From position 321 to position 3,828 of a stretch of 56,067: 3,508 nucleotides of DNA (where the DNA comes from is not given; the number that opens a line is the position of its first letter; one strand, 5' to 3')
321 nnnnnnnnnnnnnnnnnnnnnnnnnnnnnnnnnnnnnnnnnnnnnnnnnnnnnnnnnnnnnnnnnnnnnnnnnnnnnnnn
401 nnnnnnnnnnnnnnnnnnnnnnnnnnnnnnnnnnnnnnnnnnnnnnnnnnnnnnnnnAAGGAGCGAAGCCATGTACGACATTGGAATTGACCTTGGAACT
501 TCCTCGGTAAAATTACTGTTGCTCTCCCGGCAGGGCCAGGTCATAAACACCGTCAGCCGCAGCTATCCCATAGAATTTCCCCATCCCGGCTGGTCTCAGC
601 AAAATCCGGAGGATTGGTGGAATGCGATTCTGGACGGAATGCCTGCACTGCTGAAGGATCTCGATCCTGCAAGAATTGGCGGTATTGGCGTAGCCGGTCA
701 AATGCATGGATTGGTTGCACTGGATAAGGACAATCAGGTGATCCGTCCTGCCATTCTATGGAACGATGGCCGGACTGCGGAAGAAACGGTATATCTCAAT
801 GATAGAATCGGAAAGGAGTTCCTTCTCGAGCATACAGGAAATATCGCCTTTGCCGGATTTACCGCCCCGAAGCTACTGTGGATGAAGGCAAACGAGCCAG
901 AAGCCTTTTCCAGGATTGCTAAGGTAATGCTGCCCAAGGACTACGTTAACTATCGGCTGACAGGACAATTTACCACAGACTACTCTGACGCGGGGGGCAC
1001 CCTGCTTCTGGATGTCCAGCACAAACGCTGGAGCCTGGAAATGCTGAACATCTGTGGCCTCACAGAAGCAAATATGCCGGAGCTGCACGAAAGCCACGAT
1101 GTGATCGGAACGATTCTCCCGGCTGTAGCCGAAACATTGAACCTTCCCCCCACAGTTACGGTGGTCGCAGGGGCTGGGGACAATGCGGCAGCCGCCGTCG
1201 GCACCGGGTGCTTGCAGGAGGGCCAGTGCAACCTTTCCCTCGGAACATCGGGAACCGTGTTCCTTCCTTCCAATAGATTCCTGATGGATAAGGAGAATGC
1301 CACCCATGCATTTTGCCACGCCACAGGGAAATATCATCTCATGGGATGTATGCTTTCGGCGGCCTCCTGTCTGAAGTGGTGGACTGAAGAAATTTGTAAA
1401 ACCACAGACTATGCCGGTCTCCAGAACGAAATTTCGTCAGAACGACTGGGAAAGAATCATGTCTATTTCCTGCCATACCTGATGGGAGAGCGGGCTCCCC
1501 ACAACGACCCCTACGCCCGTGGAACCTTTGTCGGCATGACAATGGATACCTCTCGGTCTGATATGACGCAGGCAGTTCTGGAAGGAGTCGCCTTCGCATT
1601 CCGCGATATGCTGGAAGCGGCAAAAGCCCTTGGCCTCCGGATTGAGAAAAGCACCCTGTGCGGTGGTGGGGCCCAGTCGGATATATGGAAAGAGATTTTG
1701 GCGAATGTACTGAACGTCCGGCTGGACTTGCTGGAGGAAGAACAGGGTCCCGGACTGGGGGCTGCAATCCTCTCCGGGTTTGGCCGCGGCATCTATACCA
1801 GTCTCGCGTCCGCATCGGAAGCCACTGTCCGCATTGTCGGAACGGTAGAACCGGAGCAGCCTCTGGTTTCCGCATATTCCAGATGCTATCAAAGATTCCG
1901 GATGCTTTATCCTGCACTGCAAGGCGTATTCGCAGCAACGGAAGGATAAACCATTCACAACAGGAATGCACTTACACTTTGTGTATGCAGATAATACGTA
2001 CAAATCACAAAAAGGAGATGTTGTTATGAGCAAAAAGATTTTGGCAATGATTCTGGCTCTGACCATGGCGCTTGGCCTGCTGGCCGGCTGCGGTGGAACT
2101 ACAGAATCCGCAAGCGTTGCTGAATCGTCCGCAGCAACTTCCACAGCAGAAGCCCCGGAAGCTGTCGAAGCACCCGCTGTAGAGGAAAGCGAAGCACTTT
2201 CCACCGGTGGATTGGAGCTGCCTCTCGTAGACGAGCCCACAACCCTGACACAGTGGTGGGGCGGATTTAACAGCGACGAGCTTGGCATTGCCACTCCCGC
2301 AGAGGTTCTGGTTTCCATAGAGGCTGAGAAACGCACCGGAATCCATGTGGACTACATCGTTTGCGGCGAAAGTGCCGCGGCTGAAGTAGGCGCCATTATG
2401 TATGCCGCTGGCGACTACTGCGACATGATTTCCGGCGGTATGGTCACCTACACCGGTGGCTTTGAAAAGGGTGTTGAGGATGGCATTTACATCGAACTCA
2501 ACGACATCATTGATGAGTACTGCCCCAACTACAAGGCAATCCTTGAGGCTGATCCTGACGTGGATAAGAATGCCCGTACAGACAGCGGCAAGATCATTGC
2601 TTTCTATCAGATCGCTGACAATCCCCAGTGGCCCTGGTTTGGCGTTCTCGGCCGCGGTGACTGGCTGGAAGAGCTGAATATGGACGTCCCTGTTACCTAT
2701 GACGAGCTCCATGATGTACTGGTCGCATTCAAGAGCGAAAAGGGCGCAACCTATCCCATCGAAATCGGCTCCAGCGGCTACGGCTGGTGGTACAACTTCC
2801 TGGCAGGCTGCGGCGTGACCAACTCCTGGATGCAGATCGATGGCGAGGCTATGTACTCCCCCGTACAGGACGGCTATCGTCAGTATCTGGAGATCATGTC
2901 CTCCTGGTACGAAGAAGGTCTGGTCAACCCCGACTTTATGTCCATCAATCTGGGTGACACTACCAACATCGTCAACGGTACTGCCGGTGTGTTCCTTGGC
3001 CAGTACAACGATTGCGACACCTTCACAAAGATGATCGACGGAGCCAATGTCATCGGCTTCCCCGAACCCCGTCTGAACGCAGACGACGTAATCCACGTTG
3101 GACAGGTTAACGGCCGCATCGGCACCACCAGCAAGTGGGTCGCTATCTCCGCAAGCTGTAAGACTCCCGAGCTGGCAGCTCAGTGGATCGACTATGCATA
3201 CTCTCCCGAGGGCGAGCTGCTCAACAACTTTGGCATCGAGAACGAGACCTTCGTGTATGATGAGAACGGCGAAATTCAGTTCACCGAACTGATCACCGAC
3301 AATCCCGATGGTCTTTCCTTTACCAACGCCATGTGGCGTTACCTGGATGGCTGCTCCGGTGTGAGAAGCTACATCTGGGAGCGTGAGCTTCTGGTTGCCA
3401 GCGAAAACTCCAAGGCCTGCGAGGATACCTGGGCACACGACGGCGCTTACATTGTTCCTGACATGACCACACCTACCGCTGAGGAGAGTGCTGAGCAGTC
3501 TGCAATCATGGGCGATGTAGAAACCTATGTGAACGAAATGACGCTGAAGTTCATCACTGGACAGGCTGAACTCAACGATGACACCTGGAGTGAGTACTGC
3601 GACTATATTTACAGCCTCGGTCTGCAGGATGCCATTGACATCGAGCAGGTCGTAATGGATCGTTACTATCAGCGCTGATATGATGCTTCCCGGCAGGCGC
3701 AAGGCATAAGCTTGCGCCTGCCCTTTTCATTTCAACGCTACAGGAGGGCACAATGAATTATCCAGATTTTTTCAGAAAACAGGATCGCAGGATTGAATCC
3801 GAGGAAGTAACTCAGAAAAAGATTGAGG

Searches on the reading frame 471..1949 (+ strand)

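Call 25: search_protein_families(library=pfam, proteins=[window:471-1949:+], max_evalue=0.0001)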
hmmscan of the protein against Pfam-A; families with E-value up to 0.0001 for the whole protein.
window:471-1949:+ (492 aa): 2 families
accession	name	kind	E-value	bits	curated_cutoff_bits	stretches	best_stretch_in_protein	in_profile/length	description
PF00370.27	FGGY_N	-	6.6e-75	252.3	28.8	1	4-244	3-245/245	FGGY family of carbohydrate kinases, N-terminal domain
PF02782.22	FGGY_C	-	3e-31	109.2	27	1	254-435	2-194/198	FGGY family of carbohydrate kinases, C-terminal domain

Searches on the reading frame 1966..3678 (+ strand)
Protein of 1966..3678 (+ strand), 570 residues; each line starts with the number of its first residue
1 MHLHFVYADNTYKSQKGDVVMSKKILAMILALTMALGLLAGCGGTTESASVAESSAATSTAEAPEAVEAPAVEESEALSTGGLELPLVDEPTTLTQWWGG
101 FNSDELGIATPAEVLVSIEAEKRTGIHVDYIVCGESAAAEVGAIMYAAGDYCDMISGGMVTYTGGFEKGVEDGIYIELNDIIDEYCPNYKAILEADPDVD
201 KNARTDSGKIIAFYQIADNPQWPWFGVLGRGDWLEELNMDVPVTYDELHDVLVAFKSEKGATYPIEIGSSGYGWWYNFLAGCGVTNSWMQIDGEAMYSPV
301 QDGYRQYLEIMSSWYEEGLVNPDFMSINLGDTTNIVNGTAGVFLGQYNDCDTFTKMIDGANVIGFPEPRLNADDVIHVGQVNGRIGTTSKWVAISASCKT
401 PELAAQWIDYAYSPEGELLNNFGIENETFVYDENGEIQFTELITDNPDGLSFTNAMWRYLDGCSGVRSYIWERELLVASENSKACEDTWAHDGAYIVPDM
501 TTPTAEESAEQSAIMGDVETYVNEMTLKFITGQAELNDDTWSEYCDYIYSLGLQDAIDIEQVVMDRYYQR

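Call 25: search_protein_families(library=pfam, proteins=[window:1966-3678:+], max_evalue=0.0001)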
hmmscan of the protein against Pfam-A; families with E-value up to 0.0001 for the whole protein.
window:1966-3678:+ (570 aa): 1 family
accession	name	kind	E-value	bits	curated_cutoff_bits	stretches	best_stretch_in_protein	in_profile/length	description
PF01547.30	SBP_bac_1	-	3.8e-10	40.7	26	1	121-416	18-305/307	Bacterial extracellular solute-binding protein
